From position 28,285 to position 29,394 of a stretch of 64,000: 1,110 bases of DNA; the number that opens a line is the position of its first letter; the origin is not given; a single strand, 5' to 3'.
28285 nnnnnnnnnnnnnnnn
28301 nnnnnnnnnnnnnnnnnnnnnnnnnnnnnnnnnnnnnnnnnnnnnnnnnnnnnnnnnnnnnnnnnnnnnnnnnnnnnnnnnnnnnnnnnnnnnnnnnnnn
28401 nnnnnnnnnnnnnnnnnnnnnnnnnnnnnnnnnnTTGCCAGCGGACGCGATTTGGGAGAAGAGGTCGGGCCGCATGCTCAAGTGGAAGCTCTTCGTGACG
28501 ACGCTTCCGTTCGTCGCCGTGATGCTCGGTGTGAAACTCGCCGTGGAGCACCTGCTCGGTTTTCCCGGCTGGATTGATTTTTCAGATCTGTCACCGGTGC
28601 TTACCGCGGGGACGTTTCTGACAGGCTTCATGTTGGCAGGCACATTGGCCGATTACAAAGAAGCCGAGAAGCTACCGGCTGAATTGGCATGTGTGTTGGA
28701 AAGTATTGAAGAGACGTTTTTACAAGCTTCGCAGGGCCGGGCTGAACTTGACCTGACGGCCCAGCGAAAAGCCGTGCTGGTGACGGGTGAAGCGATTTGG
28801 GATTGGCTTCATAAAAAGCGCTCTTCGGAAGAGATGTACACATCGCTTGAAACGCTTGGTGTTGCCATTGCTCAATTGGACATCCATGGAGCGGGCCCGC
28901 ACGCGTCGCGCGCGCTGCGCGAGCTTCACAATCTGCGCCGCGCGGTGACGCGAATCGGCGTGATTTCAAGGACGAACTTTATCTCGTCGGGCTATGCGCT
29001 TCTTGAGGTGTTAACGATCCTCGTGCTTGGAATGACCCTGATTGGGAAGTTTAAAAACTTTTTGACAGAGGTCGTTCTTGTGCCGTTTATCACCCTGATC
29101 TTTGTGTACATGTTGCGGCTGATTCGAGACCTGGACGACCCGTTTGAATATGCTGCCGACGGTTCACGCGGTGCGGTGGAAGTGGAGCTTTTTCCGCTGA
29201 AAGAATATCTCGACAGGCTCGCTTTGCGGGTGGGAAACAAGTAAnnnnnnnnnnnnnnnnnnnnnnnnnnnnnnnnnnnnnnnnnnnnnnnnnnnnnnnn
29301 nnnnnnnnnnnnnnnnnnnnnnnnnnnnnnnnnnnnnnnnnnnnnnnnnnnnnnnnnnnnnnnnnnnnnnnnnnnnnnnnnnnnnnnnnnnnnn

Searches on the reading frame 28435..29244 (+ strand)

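Call 29: search_protein_families(library=pfam, proteins=[window:28435-29244:+], max_evalue=0.001)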
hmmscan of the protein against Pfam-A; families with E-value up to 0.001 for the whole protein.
window:28435-29244:+ (269 aa): 1 family
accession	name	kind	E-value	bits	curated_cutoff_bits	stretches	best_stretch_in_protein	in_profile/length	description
PF14023.12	Bestrophin-like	-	1.1e-07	32.1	32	1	61-237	43-221/232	Bestrophin-like domain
